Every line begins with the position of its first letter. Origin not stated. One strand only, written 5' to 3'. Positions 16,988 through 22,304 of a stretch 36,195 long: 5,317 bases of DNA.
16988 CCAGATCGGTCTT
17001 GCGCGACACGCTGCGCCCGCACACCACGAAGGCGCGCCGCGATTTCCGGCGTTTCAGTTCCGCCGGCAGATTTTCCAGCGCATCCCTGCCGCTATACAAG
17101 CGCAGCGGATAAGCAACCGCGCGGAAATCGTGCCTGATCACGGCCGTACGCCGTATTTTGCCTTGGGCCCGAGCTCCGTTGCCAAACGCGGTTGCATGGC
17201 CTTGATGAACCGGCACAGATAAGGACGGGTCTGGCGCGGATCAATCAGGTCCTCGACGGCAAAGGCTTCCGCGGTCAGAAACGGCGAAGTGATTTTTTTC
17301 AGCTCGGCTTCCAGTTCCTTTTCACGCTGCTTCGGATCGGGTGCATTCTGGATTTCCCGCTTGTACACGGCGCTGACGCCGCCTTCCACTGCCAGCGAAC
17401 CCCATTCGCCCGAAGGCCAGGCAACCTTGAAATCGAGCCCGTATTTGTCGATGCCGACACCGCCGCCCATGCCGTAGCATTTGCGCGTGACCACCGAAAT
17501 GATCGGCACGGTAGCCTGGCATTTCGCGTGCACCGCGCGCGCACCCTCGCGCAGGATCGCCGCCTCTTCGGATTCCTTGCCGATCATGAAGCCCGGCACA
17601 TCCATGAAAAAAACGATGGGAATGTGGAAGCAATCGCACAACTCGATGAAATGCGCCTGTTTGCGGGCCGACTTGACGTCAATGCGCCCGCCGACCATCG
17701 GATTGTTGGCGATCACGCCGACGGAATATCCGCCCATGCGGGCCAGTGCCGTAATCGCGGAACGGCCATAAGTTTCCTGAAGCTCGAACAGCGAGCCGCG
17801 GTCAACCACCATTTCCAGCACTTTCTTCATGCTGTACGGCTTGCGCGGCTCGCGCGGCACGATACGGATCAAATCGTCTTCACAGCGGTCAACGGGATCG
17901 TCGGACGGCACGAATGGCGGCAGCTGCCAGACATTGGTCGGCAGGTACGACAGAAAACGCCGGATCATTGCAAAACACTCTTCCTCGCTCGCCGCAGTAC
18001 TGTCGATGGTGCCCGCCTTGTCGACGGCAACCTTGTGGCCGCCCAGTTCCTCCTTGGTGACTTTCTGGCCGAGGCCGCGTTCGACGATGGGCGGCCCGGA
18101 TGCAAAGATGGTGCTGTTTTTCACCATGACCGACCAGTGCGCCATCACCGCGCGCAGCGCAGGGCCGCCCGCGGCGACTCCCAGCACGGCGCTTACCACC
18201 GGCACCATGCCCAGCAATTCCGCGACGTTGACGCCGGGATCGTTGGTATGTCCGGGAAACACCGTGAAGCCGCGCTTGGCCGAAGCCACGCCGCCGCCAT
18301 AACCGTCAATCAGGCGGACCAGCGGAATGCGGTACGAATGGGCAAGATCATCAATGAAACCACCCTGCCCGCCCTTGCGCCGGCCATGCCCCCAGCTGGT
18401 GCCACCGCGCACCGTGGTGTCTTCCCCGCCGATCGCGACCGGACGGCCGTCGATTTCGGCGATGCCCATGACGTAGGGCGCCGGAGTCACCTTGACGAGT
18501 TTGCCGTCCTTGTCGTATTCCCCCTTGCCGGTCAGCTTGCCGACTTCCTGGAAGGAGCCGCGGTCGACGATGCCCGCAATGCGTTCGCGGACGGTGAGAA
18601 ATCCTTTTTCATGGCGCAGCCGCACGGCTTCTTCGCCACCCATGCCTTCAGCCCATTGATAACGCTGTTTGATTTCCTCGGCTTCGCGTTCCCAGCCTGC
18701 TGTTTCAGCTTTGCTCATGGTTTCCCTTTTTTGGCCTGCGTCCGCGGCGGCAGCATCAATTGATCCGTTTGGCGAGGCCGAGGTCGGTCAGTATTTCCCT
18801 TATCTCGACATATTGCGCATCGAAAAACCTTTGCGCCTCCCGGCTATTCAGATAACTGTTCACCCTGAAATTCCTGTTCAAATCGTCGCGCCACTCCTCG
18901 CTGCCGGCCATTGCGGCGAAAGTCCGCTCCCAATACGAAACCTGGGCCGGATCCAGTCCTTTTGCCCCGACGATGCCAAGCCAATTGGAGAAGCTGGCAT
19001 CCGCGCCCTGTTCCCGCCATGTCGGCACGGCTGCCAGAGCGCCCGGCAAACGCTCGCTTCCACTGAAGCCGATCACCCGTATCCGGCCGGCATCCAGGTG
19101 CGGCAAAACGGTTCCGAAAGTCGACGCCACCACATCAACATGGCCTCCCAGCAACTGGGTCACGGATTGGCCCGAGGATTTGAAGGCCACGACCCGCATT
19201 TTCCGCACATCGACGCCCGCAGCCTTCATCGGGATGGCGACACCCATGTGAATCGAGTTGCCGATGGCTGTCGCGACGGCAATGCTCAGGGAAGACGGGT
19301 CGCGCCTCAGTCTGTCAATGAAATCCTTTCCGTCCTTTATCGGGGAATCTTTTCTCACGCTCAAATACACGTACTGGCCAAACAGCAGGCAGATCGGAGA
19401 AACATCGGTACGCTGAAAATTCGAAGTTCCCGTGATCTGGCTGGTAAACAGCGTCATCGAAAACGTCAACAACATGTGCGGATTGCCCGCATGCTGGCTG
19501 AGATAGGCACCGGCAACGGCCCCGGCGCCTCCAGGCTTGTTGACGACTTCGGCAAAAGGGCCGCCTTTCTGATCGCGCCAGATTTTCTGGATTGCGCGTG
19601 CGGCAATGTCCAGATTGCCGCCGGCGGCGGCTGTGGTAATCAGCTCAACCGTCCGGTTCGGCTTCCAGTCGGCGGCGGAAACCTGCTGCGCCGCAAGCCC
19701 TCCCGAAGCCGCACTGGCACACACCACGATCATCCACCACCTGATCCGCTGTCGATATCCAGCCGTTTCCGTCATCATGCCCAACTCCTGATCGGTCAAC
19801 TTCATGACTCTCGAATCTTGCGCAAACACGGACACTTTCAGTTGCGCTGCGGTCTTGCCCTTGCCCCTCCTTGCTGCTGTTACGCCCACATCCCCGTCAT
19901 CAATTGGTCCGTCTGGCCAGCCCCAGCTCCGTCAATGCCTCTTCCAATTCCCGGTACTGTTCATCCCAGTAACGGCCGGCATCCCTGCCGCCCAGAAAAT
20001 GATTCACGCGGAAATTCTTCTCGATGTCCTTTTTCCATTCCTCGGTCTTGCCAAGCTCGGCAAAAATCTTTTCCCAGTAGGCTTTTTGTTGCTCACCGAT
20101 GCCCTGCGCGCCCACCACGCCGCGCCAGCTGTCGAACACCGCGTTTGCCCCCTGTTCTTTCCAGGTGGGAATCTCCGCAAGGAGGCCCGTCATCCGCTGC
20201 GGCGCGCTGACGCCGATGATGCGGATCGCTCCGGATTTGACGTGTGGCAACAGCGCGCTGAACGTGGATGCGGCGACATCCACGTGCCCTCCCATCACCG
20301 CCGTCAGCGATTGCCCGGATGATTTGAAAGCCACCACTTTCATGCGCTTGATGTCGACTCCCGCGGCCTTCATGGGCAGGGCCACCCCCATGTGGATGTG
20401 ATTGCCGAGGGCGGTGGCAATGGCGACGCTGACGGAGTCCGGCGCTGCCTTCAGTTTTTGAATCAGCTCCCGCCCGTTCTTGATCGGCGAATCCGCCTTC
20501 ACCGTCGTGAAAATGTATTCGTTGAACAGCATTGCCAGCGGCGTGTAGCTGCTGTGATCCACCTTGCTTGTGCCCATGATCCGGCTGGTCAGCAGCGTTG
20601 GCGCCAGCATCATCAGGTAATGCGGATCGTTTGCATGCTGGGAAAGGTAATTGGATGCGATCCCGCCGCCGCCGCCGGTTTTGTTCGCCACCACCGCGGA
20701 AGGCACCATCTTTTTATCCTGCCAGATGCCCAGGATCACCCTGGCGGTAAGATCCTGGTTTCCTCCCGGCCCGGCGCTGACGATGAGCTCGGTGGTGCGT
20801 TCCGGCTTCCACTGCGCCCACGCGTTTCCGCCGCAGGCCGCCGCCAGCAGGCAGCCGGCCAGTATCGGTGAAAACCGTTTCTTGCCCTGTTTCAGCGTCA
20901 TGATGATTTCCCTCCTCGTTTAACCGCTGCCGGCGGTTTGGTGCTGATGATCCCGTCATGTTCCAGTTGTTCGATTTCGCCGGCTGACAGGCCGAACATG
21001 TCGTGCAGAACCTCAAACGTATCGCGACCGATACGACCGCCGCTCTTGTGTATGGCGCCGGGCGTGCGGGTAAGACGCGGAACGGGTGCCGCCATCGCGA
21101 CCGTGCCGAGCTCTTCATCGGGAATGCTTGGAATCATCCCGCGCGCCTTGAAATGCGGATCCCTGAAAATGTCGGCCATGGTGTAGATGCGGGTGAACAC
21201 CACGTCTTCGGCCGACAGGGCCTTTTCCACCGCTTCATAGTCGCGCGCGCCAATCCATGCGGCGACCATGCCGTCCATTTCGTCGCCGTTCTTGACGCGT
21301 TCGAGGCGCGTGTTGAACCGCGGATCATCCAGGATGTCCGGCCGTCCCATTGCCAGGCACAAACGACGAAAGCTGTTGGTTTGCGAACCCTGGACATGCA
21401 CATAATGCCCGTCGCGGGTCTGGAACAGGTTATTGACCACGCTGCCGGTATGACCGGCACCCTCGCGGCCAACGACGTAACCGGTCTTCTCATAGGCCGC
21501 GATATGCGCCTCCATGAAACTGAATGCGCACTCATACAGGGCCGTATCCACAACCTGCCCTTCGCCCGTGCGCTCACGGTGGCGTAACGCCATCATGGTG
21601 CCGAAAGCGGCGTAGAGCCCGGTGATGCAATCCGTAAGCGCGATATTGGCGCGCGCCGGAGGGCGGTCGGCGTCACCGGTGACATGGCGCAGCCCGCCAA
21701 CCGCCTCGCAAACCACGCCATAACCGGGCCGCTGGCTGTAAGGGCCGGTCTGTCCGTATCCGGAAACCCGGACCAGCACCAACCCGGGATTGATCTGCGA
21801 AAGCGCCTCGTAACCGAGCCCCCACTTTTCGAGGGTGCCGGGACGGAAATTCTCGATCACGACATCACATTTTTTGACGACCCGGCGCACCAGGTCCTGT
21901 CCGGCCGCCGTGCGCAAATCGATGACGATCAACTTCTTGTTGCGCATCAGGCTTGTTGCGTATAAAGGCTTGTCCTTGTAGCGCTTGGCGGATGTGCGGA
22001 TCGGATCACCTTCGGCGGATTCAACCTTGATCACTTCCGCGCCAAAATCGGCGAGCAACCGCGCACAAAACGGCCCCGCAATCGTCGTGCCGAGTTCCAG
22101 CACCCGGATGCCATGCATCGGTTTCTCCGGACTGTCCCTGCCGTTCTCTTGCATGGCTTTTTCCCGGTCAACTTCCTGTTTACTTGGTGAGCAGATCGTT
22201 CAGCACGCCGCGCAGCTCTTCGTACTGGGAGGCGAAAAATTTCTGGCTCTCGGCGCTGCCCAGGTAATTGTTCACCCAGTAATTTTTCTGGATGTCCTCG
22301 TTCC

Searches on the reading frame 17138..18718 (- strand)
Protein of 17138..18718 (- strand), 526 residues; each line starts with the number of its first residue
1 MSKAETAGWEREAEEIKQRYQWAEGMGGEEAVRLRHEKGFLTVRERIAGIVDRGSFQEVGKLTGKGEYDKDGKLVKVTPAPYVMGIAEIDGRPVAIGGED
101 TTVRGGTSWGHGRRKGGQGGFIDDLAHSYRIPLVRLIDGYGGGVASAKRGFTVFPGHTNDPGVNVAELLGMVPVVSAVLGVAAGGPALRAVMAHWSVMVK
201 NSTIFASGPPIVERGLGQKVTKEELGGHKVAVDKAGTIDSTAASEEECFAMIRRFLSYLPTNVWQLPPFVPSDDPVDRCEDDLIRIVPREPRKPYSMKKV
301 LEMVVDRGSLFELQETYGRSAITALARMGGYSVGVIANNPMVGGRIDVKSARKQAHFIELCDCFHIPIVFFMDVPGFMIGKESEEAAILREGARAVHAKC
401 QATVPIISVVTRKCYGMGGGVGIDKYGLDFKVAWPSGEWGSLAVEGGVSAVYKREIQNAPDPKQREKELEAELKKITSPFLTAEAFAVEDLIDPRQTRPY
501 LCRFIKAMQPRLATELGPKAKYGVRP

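Call 7: search_protein_families(library=pfam, proteins=[window:17138-18718:-])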
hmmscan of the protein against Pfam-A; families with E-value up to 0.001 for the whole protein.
window:17138-18718:- (526 aa): 2 families
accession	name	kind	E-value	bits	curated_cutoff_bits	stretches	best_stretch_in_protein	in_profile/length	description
PF01039.27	Carboxyl_trans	-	1.5e-95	321.1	22.3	1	36-509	3-479/493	Carboxyl transferase domain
PF03255.19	ACCA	-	3.8e-10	39.9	23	1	351-423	133-204/310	Acetyl co-enzyme A carboxylase carboxyltransferase-like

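Call 11: search_protein_families(library=ncbifam, proteins=[window:17138-18718:-], max_evalue=1e-10)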
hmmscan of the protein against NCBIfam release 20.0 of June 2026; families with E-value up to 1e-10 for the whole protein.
window:17138-18718:- (526 aa): 1 family
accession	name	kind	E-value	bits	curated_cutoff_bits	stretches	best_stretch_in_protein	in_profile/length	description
TIGR01117.1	mmdA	subfamily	8.6e-97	325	998.8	1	14-511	4-498/512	methylmalonyl-CoA decarboxylase subunit alpha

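Call 25: search_solved_structures(query=window:17138-18718:-, max_evalue=1e-20)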
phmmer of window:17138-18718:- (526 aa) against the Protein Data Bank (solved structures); distinct sequences matched with E-value up to 1e-20: 42.
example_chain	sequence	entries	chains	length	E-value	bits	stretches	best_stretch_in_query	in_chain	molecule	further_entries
6ybq_A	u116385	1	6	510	2.7e-85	290.1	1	14-509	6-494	Propionyl-CoA carboxylase beta chain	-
8pn8_A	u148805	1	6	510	4.5e-85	289.4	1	14-509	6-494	Propionyl-CoA carboxylase beta chain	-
1vrg_A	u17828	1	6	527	9.5e-85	288.3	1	13-524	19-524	propionyl-CoA carboxylase, beta subunit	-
8pn7_A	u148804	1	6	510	2.1e-84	287.2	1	14-509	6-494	Propionyl-CoA carboxylase beta chain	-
1x0u_A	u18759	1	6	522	3.6e-84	286.4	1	10-508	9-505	hypothetical methylmalonyl-CoA decarboxylase alpha subunit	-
6ybp_A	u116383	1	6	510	4.2e-84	286.2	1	14-508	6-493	Propionyl-CoA carboxylase beta chain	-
7w5u_A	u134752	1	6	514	7e-83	282.2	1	16-513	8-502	Acetyl-CoA carboxylase complex, beta-chain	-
3n6r_B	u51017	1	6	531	6.5e-78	265.8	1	14-509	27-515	Propionyl-CoA carboxylase, beta subunit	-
9t97_D5a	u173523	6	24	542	1.6e-76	261.2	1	15-522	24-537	Propionyl-CoA carboxylase beta chain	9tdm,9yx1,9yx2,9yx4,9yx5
9j0c_A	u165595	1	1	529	2.2e-75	257.4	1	11-517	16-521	Acyl-CoA carboxylase subunit beta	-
3mfm_C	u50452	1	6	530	6.1e-75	256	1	14-523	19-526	Propionyl-CoA carboxylase complex B subunit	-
1on3_A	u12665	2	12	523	6.6e-75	255.9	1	10-510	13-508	Methylmalonyl-CoA carboxyltransferase 12S subunit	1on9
3ibb_A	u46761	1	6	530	6.6e-75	255.9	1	14-523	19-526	Propionyl-CoA carboxylase complex B subunit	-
1xnv_A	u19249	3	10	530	8.6e-75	255.5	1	14-523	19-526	propionyl-CoA carboxylase complex B subunit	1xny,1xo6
3iav_A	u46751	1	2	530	1.4e-74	254.8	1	14-523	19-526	Propionyl-CoA carboxylase complex B subunit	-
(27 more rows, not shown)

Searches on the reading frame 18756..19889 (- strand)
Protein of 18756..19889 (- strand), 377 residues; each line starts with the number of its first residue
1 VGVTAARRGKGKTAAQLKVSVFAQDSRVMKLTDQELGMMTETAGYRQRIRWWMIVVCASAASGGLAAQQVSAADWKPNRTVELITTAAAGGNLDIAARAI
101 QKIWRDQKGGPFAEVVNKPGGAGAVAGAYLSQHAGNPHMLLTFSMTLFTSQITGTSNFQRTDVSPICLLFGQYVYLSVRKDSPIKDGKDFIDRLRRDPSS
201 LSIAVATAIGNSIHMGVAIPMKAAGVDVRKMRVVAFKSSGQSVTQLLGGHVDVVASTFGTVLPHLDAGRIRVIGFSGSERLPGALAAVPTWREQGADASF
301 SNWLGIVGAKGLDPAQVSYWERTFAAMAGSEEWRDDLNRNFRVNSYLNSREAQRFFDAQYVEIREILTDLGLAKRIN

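Call 7: search_protein_families(library=pfam, proteins=[window:18756-19889:-])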
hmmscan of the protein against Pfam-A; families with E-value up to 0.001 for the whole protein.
window:18756-19889:- (377 aa): 1 family
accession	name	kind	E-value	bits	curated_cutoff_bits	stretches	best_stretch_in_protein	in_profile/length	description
PF03401.19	TctC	-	3.5e-22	79.7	27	1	98-371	3-273/274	Tripartite tricarboxylate transporter family receptor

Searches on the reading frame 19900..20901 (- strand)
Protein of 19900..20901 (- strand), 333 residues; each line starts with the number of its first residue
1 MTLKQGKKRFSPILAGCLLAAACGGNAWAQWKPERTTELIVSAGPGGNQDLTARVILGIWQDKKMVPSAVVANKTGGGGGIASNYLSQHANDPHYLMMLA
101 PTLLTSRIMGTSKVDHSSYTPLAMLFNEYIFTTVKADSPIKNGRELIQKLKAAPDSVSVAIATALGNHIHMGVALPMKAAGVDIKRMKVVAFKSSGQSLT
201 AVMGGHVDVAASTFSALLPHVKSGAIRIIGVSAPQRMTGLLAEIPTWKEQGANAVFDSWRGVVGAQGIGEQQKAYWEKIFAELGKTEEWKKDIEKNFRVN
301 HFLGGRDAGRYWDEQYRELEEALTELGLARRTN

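Call 7: search_protein_families(library=pfam, proteins=[window:19900-20901:-])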
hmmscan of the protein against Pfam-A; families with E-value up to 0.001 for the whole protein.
window:19900-20901:- (333 aa): 1 family
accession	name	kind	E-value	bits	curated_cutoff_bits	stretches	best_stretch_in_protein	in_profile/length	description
PF03401.19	TctC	-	1.2e-21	77.9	27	1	63-267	11-213/274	Tripartite tricarboxylate transporter family receptor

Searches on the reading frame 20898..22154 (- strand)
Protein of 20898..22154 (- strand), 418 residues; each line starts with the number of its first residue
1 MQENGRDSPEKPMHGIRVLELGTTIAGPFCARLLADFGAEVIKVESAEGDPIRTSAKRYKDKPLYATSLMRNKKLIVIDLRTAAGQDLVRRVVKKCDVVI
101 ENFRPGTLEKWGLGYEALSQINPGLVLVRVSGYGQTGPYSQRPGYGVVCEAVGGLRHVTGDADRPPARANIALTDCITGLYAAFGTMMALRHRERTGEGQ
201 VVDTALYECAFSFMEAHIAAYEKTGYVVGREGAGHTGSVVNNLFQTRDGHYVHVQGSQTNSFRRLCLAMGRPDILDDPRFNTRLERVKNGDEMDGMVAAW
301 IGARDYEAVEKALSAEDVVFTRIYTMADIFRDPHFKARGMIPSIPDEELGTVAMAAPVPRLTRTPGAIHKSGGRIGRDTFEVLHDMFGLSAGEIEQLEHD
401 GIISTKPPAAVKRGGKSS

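Call 7: search_protein_families(library=pfam, proteins=[window:20898-22154:-])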
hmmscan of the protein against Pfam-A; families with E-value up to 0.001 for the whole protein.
window:20898-22154:- (418 aa): 1 family
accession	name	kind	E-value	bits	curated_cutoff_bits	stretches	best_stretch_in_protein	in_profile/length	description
PF02515.22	CoA_transf_3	-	2.4e-120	402.5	23.3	1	13-379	1-366/366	CoA-transferase family III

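Call 11: search_protein_families(library=ncbifam, proteins=[window:20898-22154:-], max_evalue=1e-10)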
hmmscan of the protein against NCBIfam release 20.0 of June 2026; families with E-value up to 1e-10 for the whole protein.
window:20898-22154:- (418 aa): 7 families
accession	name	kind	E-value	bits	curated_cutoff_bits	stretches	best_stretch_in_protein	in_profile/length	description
NF052585.1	SucGlutTfsCaiB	equivalog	8.6e-77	258.4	750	1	8-386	3-388/394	succinate--glutarate CoA-transferase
NF041294.1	Scnl_mescCoAtase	equivalog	1.2e-71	241.9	700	1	14-367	5-364/381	succinyl-CoA:mesaconate CoA-transferase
NF003809.0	PRK05398.1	subfamily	1.1e-65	221.9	442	1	10-403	2-416/416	formyl-CoA transferase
TIGR03253.1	oxalate_frc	equivalog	3.4e-61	207.2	504.2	2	11-210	2-203/416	formyl-CoA transferase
NF008511.0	PRK11430.1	equivalog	5.8e-58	196.8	522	1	11-341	8-338/381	CoA:oxalate CoA-transferase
NF002914.1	PRK03525.1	equivalog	4.2e-43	147.8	413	1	12-404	9-398/400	L-carnitine CoA-transferase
TIGR04253.1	mesacon_CoA_iso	equivalog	4.6e-25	88.4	725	1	13-404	3-401/403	2-methylfumaryl-CoA isomerase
